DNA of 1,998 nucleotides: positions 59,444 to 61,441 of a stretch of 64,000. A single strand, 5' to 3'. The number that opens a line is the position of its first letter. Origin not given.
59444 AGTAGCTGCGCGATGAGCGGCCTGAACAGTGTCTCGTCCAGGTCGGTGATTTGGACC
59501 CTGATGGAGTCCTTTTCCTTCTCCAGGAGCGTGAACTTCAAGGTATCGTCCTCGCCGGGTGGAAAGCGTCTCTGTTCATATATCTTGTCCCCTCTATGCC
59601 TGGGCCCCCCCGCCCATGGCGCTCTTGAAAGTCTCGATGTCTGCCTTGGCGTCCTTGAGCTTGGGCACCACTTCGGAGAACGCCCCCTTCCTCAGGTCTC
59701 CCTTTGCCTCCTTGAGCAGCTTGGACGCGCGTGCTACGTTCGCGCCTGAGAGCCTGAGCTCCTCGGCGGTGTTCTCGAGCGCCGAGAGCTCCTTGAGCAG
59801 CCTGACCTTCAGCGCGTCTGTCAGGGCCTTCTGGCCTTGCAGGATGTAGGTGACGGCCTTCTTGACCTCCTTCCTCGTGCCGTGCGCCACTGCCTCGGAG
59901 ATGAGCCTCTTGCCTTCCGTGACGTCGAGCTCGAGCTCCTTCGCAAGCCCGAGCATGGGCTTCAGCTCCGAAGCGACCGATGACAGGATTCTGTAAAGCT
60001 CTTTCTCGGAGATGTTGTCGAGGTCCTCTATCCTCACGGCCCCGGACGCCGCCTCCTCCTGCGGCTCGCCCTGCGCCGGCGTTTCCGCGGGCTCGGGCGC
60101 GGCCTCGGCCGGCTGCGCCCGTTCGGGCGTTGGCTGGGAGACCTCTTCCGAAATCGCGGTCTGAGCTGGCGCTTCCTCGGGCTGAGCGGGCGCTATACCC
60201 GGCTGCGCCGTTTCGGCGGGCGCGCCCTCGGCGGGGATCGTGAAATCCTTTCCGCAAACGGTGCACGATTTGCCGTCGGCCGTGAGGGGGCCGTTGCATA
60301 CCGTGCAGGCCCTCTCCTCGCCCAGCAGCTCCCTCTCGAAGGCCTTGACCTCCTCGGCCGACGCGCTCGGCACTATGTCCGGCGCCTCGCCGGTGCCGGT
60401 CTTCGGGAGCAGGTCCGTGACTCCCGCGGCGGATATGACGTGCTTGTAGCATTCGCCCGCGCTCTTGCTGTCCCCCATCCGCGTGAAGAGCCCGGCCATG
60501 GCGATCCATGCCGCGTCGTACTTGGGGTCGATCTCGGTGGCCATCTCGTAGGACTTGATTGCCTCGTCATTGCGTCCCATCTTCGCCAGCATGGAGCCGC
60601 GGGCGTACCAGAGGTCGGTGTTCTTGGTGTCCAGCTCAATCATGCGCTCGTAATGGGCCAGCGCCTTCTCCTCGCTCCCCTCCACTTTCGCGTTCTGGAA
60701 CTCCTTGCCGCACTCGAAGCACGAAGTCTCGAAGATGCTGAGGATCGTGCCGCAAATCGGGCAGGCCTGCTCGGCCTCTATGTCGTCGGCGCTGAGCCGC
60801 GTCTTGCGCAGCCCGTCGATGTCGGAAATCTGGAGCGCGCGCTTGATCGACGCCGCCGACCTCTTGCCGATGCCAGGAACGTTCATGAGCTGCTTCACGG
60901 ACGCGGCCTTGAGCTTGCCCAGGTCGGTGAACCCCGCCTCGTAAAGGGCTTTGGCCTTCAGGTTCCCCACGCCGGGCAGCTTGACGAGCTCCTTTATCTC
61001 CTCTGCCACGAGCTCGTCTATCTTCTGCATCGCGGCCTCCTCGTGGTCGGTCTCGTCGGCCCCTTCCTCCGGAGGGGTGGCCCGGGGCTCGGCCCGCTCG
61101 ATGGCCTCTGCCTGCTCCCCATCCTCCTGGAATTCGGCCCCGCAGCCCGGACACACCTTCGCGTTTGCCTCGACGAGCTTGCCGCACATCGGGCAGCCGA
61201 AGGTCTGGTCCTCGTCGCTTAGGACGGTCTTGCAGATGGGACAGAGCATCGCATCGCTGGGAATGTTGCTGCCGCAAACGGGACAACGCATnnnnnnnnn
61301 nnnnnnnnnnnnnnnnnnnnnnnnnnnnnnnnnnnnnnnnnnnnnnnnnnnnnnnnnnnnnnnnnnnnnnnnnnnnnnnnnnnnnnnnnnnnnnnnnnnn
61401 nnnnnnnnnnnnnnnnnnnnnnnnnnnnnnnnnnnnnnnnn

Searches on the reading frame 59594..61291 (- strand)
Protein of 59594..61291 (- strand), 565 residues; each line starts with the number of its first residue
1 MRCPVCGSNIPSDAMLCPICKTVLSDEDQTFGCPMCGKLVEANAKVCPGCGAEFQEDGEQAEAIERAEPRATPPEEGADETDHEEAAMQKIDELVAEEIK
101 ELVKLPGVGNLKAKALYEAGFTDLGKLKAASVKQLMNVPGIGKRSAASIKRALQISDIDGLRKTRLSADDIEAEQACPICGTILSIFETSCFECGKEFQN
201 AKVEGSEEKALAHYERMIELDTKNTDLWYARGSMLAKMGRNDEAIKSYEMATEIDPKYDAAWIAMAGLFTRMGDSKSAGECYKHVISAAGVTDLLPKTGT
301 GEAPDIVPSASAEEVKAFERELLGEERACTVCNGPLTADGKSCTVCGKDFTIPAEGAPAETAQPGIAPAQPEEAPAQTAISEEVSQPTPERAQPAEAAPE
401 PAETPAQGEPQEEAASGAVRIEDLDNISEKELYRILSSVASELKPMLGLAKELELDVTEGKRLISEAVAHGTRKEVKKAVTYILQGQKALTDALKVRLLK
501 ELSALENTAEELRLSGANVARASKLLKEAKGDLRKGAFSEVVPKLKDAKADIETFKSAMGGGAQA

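Call 16: search_protein_families(library=pfam, proteins=[window:59594-61291:-])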
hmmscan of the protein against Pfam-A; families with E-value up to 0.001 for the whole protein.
window:59594-61291:- (565 aa): 20 families
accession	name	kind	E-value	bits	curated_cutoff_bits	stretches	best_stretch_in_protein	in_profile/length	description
PF12773.13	DZR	-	1.8e-12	47.7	27.3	1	3-51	1-45/45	Double zinc ribbon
PF14520.12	HHH_5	-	1.9e-12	47.9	27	1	100-154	2-56/57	Helix-hairpin-helix domain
PF00515.34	TPR_1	-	3.4e-12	46.1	27.8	1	226-258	2-34/34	Tetratricopeptide repeat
PF13181.12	TPR_8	-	1.7e-10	40.7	25.7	1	226-258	2-34/34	Tetratricopeptide repeat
PF13414.12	TPR_11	-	1.9e-10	40.7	26.8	1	232-272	1-41/42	TPR repeat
PF13248.11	Zn_ribbon_3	-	2.1e-10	40.1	27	2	30-53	2-25/26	zinc-ribbon domain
PF07719.23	TPR_2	-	4.4e-10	39.3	27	1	226-258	2-34/34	Tetratricopeptide repeat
PF14559.12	TPR_19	-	2.2e-09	37.9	25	1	207-266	7-66/68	Tetratricopeptide repeat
PF18912.6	DZR_2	-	1.5e-08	34.8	27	0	2-50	9-55/56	Double zinc ribbon domain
PF00633.29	HHH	-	2.7e-08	33.7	24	1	124-150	2-28/30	Helix-hairpin-helix motif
PF13431.12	TPR_17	-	8.9e-08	32.3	24.4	1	213-245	1-33/34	Tetratricopeptide repeat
PF13428.12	TPR_14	-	3.2e-07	30.8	23.5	1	226-266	2-42/44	Tetratricopeptide repeat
PF12826.13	HHH_2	-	1.1e-06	29.1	27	1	106-151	9-53/64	Helix-hairpin-helix motif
PF13240.11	Zn_Ribbon_1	-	1.3e-06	28.4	25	1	33-53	2-22/23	zinc-ribbon domain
PF13176.12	TPR_7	-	1.6e-05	25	27.9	0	232-255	6-31/36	Tetratricopeptide repeat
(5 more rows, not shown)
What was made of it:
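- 59594..61291 (-): Gene for a double-zinc-ribbon + helix-hairpin-helix + TPR protein (565 aa). It is the conserved neighbour of the hairpin/tRNA locus in all related contigs. Pfam DZR, HHH_5 and TPR hits (call 16).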

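Call 18: find_encoding_contigs(protein=window:59594-61291:-, flank=10000, max_places=10)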
Protein window:59594-61291:- (565 aa): no gene with exactly this product is on record in the collection.

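Call 19: find_homologous_proteins(query=window:59594-61291:-)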
Query window:59594-61291:- (565 aa): 37 proteins with E <= 0.001 among 8000 candidates.
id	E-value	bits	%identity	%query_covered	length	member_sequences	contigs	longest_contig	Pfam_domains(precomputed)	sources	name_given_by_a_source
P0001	0.0e+0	1194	100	98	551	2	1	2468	PF18912.7,PF13431.13,PF13414.13,PF13176.13,PF13428.13,PF13248.12,PF12826.14,PF14559.13,PF14520.13,PF12773.14,PF00515.35,PF13181.13,PF00633.30,PF07719.24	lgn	-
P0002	1.8e-271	920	83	94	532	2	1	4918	PF13431.13,PF13414.13,PF13428.13,PF13248.12,PF12826.14,PF14559.13,PF13371.13,PF14520.13,PF12773.14,PF00515.35,PF13432.13,PF13181.13,PF00633.30,PF07719.24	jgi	-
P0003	6.6e-156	538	50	100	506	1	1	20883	PF18912.7,PF13431.13,PF13414.13,PF13176.13,PF13428.13,PF13248.12,PF12826.14,PF14559.13,PF13371.13,PF14520.13,PF12773.14,PF00515.35,PF13432.13,PF13181.13,PF00633.30,PF07719.24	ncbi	ncbi:MAG: zinc ribbon domain-containing protein [Candidatus Thermoplasmatota archaeon]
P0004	4.2e-137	476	46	99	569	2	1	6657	PF18912.7,PF13431.13,PF13240.12,PF13414.13,PF17032.11,PF13428.13,PF13248.12,PF12826.14,PF14559.13,PF14520.13,PF12773.14,PF00515.35,PF13432.13,PF13181.13,PF00633.30,PF07719.24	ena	-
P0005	3.7e-77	279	32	98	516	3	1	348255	PF18912.7,PF13240.12,PF14520.13,PF12773.14,PF00515.35,PF13181.13,PF13248.12,PF07719.24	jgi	-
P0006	1.1e-73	267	32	98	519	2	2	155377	PF13431.13,PF13240.12,PF23914.2,PF13414.13,PF13428.13,PF14559.13,PF14520.13,PF12773.14,PF00515.35,PF13432.13,PF13181.13,PF07719.24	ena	-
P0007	1.3e-72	264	33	95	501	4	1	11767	PF13431.13,PF13240.12,PF23914.2,PF13414.13,PF13428.13,PF14559.13,PF14520.13,PF12773.14,PF00515.35,PF13424.13,PF13432.13,PF13181.13,PF00633.30,PF07719.24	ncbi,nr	ncbi:MAG: tetratricopeptide repeat protein [Thermoplasmata archaeon]|nr:tetratricopeptide repeat pro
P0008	2.7e-69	253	44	49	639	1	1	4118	PF13431.13,PF13414.13,PF13428.13,PF14559.13,PF14520.13,PF12773.14,PF00515.35,PF13424.13,PF13432.13,PF13181.13,PF00633.30,PF07719.24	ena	-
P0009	5.2e-17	80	32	16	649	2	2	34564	PF18912.7,PF13431.13,PF13240.12,PF10005.15,PF13414.13,PF17032.11,PF13176.13,PF13428.13,PF13248.12,PF13374.13,PF14559.13,PF13371.13,PF12773.14,PF00515.35,PF13424.13,PF13432.13,PF13181.13,PF01239.29,PF07719.24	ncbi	-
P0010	1.9e-15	75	36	10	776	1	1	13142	PF13431.13,PF23914.2,PF25060.1,PF13414.13,PF13176.13,PF13428.13,PF25064.2,PF13374.13,PF14559.13,PF24575.2,PF13371.13,PF00515.35,PF13424.13,PF21033.5,PF13432.13,PF13429.13,PF13181.13,PF07719.24,PF20308.5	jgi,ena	-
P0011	9.5e-15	73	30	16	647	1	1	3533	PF03704.24,PF18912.7,PF13431.13,PF13240.12,PF13414.13,PF17032.11,PF13176.13,PF13428.13,PF13248.12,PF13374.13,PF14559.13,PF13371.13,PF12773.14,PF00515.35,PF12895.14,PF13424.13,PF13432.13,PF13181.13,PF01239.29,PF07719.24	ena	-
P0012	5.5e-13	67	32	19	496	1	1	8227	PF13240.12,PF07754.18,PF12773.14,PF28085.1,PF10571.16,PF13248.12,PF08271.18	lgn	-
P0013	1.1e-11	62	34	15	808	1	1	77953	PF03704.24,PF18912.7,PF14853.13,PF13431.13,PF13240.12,PF13414.13,PF13176.13,PF13428.13,PF13248.12,PF13374.13,PF14559.13,PF13371.13,PF12773.14,PF00515.35,PF12895.14,PF13424.13,PF13432.13,PF13181.13,PF01239.29,PF07719.24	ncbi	-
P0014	1.7e-11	62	37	12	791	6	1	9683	PF25063.1,PF13431.13,PF23914.2,PF13414.13,PF13176.13,PF13428.13,PF25064.2,PF13374.13,PF14559.13,PF24575.2,PF13371.13,PF00515.35,PF13424.13,PF21033.5,PF13432.13,PF13181.13,PF07719.24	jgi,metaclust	metaclust:\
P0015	2.3e-11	61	35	9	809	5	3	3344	PF03704.24,PF13431.13,PF23914.2,PF13414.13,PF13176.13,PF12569.15,PF13428.13,PF13374.13,PF07721.21,PF14559.13,PF24575.2,PF13371.13,PF00515.35,PF12895.14,PF13424.13,PF21033.5,PF13432.13,PF13429.13,PF13181.13,PF14561.13,PF07719.24,PF13174.13,PF20308.5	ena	-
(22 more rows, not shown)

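Call 20: find_encoding_contigs(protein=P0002, flank=10000)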
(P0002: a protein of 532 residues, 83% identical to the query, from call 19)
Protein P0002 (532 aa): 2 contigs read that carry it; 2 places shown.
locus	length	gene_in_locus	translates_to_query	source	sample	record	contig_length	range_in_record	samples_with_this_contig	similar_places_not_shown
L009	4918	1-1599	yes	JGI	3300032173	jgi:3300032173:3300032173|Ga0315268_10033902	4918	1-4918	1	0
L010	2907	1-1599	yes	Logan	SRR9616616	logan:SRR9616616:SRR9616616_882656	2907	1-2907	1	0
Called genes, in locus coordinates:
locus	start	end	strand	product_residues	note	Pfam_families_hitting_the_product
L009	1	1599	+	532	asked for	PF14520:HHH_5, PF12826:HHH_2 (weak), PF13371:TPR_9 (weak), PF13414:TPR_11 (weak), PF13432:TPR_16 (weak), PF13431:TPR_17 (weak), PF14559:TPR_19 (weak), PF00515:TPR_1, +6 more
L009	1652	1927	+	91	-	PF13656:RNA_pol_L_2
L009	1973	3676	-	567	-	PF17884:DUF5591, PF14810:TGT_C2 (weak), PF01472:PUA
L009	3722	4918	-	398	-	?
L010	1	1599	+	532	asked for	PF14520:HHH_5, PF12826:HHH_2 (weak), PF13371:TPR_9 (weak), PF13414:TPR_11 (weak), PF13432:TPR_16 (weak), PF13431:TPR_17 (weak), PF14559:TPR_19 (weak), PF00515:TPR_1, +6 more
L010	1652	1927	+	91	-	PF13656:RNA_pol_L_2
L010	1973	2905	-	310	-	?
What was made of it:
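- Tried and rejected: Closer relatives exist (83% protein identity, L009/L010), but those contigs end inside the gene (call 20).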

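Call 21: find_encoding_contigs(protein=P0003, flank=10000)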
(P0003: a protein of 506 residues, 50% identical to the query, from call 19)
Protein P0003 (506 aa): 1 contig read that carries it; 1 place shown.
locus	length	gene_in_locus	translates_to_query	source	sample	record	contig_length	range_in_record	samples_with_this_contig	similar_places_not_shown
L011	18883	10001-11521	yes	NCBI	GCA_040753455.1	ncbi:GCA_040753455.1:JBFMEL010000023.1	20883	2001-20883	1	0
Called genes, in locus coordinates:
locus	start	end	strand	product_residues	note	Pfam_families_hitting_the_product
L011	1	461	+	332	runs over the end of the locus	PF01408:GFO_IDH_MocA, PF22725:GFO_IDH_MocA_C3, PF02894:GFO_IDH_MocA_C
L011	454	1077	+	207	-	PF25087:GMPPB_C (faint), PF14602:Hexapep_2 (faint), PF25084:LbH_EIF2B (weak), PF00132:Hexapep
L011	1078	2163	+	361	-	PF00155:Aminotran_1_2 (weak), PF01041:DegT_DnrJ_EryC1, PF01212:Beta_elim_lyase (faint)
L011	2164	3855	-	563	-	PF06745:ATPase, PF12826:HHH_2 (weak), PF14520:HHH_5, PF13414:TPR_11 (weak), PF14559:TPR_19 (weak), PF00515:TPR_1 (weak), PF07719:TPR_2, PF13181:TPR_8 (weak), +3 more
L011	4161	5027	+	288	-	PF01937:ARMT1-like_dom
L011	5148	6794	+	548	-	PF18262:PhetRS_B1 (faint), PF03483:B3_4 (weak), PF03484:B5, PF17759:tRNA_synthFbeta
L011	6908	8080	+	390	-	PF00571:CBS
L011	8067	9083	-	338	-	PF00850:Hist_deacetyl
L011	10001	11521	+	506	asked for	PF12773:DZR, PF18912:DZR_2 (faint), PF13248:Zn_ribbon_3 (weak), PF00633:HHH (faint), PF12826:HHH_2 (faint), PF14520:HHH_5, PF13181:TPR_8 (weak), PF13428:TPR_14 (weak), +8 more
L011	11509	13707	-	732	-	PF00009:GTP_EFTU, PF22042:EF-G_D2, PF03144:GTP_EFTU_D2, PF14492:EFG_III, PF03764:EFG_IV, PF00679:EFG_C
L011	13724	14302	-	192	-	PF00177:Ribosomal_S7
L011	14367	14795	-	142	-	PF00164:Ribosom_S12_S23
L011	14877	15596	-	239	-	PF13938:DUF4213, PF04016:DUF364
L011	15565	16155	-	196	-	PF02663:FmdE, PF01258:zf-dskA_traR (weak)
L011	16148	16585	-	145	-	PF01967:MoaC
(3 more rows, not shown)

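Call 22: find_encoding_contigs(protein=P0004, flank=10000)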
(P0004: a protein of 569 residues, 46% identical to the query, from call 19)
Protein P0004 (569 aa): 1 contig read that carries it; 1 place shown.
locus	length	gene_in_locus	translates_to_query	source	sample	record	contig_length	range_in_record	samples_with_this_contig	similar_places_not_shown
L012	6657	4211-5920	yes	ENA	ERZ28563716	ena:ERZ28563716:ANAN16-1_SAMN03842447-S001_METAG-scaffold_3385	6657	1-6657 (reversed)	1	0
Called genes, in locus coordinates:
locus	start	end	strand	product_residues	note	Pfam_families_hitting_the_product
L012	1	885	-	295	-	?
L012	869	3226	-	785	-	-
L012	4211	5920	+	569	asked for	PF12773:DZR, PF13240:Zn_Ribbon_1 (weak), PF17032:Zn_ribbon_15 (faint), PF18912:DZR_2 (faint), PF13248:Zn_ribbon_3, PF14520:HHH_5, PF12826:HHH_2 (faint), PF00633:HHH (weak), +8 more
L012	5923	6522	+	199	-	PF00857:Isochorismatase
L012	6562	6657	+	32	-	?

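Call 23: find_encoding_contigs(protein=P0001, flank=10000)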
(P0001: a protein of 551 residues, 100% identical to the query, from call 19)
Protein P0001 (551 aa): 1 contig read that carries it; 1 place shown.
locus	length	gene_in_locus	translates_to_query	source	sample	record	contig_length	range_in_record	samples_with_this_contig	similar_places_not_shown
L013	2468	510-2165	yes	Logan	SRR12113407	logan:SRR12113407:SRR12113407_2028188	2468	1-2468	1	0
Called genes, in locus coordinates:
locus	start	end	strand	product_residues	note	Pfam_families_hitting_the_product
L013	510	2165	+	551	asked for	PF12773:DZR (faint), PF14520:HHH_5, PF14559:TPR_19 (weak), PF00515:TPR_1 (weak), PF07719:TPR_2 (weak), PF13181:TPR_8 (weak), PF13414:TPR_11 (weak), PF13428:TPR_14 (weak), +6 more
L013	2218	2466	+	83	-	?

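Call 28: find_encoding_contigs(protein=P0005, flank=3000, max_places=3)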
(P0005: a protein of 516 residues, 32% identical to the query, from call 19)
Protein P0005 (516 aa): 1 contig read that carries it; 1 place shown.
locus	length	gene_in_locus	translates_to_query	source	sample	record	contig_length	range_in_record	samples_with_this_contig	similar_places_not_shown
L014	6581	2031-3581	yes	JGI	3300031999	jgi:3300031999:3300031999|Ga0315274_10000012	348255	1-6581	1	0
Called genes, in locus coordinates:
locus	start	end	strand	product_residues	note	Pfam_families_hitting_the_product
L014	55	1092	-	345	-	PF26356:Pelota_N, PF03465:eRF1_3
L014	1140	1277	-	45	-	-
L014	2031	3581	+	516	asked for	PF12773:DZR (weak), PF13240:Zn_Ribbon_1 (faint), PF13248:Zn_ribbon_3 (faint), PF18912:DZR_2 (faint), PF14520:HHH_5, PF00515:TPR_1 (weak), PF07719:TPR_2 (faint), PF13181:TPR_8 (faint)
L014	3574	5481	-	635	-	PF05833:NFACT_N, PF05670:NFACT-R_1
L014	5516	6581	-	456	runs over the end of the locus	PF03951:Gln-synt_N, PF00120:Gln-synt_C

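Call 29: find_encoding_contigs(protein=P0006, flank=3000, max_places=3)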
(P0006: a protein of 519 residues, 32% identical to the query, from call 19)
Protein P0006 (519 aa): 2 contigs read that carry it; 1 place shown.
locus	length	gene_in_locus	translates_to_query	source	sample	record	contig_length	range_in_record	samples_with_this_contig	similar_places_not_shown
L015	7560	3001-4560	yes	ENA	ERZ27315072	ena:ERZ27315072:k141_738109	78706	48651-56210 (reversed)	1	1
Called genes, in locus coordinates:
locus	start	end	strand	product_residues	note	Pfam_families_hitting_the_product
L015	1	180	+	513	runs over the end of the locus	-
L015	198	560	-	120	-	-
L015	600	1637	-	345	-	PF26356:Pelota_N, PF03465:eRF1_3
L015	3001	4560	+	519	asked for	PF12773:DZR (weak), PF13240:Zn_Ribbon_1 (faint), PF14520:HHH_5, PF23914:TPR_CcmH_CycH (weak), PF00515:TPR_1, PF07719:TPR_2 (weak), PF13181:TPR_8 (weak), PF13432:TPR_16 (weak), +4 more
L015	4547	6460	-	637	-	PF05833:NFACT_N, PF05670:NFACT-R_1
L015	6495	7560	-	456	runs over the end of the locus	PF03951:Gln-synt_N, PF00120:Gln-synt_C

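Call 30: find_encoding_contigs(protein=P0007, flank=3000, max_places=3)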
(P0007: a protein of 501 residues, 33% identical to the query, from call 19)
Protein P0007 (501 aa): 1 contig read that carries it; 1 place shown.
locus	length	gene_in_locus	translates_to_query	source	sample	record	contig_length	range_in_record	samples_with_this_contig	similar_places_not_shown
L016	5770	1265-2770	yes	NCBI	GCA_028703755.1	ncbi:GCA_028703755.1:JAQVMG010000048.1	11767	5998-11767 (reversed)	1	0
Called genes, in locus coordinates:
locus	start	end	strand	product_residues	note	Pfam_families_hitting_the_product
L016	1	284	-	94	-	PF26356:Pelota_N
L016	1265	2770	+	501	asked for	PF12773:DZR (faint), PF13240:Zn_Ribbon_1 (faint), PF00633:HHH (faint), PF14520:HHH_5, PF07719:TPR_2 (faint), PF13428:TPR_14 (faint), PF13414:TPR_11 (faint), PF00515:TPR_1 (weak), +6 more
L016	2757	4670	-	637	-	PF05833:NFACT_N, PF05670:NFACT-R_1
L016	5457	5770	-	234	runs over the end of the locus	PF03796:DnaB_C, PF06745:ATPase, PF13481:AAA_25 (weak), PF23442:DUF7125 (weak)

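Call 56: find_encoding_contigs(protein=P0008, flank=5000, max_places=3)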
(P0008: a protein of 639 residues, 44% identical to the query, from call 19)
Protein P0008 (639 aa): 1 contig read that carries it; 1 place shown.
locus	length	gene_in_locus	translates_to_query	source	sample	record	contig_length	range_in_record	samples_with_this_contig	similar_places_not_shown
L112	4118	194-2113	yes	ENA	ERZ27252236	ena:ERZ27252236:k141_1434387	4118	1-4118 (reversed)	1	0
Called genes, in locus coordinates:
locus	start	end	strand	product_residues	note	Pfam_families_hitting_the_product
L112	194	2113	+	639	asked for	PF12773:DZR (faint), PF00633:HHH (faint), PF14520:HHH_5, PF13432:TPR_16 (faint), PF14559:TPR_19 (faint), PF00515:TPR_1 (weak), PF07719:TPR_2 (faint), PF13181:TPR_8 (faint), +4 more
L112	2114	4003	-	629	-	PF05833:NFACT_N, PF05670:NFACT-R_1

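Call 69: find_homologous_proteins(query=P0003, max_evalue=1e-40)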
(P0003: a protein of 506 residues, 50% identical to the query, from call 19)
Query P0003 (506 aa): 5 proteins with E <= 1e-40 among 8000 candidates.
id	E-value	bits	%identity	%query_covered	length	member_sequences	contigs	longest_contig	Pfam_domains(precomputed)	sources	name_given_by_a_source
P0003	0.0e+0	1121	100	100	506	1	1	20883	PF18912.7,PF13431.13,PF13414.13,PF13176.13,PF13428.13,PF13248.12,PF12826.14,PF14559.13,PF13371.13,PF14520.13,PF12773.14,PF00515.35,PF13432.13,PF13181.13,PF00633.30,PF07719.24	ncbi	ncbi:MAG: zinc ribbon domain-containing protein [Candidatus Thermoplasmatota archaeon]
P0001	6.2e-152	525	51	97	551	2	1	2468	PF18912.7,PF13431.13,PF13414.13,PF13176.13,PF13428.13,PF13248.12,PF12826.14,PF14559.13,PF14520.13,PF12773.14,PF00515.35,PF13181.13,PF00633.30,PF07719.24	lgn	-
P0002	9.9e-148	511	51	93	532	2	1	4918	PF13431.13,PF13414.13,PF13428.13,PF13248.12,PF12826.14,PF14559.13,PF13371.13,PF14520.13,PF12773.14,PF00515.35,PF13432.13,PF13181.13,PF00633.30,PF07719.24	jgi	-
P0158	1.3e-80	290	37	96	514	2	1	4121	PF10602.16,PF13431.13,PF13414.13,PF13428.13,PF13248.12,PF14520.13,PF12773.14,PF00515.35,PF13432.13,PF13181.13,PF00633.30,PF07719.24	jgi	jgi:tetratricopeptide (TPR) repeat protein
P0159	6.2e-68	248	42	55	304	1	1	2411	PF13431.13,PF13240.12,PF23914.2,PF13414.13,PF13428.13,PF13248.12,PF12826.14,PF14520.13,PF12773.14,PF00515.35,PF13181.13,PF00633.30,PF07719.24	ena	-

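Call 70: find_encoding_contigs(protein=P0158, flank=5000, max_places=3)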
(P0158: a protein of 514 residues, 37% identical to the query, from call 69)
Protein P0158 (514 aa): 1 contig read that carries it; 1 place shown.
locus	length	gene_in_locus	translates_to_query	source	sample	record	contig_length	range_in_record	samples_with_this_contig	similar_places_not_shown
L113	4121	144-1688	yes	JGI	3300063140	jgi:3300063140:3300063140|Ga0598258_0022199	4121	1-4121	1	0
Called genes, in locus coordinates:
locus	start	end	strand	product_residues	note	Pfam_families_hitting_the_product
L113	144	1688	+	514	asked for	PF12773:DZR (weak), PF13248:Zn_ribbon_3 (faint), PF00633:HHH (faint), PF14520:HHH_5, PF13414:TPR_11 (faint), PF13428:TPR_14 (faint), PF00515:TPR_1, PF07719:TPR_2 (weak), +4 more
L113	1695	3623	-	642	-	PF05833:NFACT_N, PF05670:NFACT-R_1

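Call 71: find_encoding_contigs(protein=P0159, flank=5000, max_places=3)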
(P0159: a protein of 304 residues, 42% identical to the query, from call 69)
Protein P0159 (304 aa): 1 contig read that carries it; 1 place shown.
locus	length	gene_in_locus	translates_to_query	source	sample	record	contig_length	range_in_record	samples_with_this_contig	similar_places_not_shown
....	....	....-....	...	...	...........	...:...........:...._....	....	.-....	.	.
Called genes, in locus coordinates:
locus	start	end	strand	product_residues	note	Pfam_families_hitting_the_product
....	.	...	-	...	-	?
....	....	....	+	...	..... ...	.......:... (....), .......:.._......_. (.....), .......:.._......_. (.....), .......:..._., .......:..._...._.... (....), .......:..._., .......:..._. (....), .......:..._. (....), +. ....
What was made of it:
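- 59594..61291 (-): Orthologues and their loci: calls 19-23, 28-30, 69-71.
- On Two-hairpin module convergent with a tRNA (family proposed here): Gene context from calls 20-23, 28-30 and 71.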
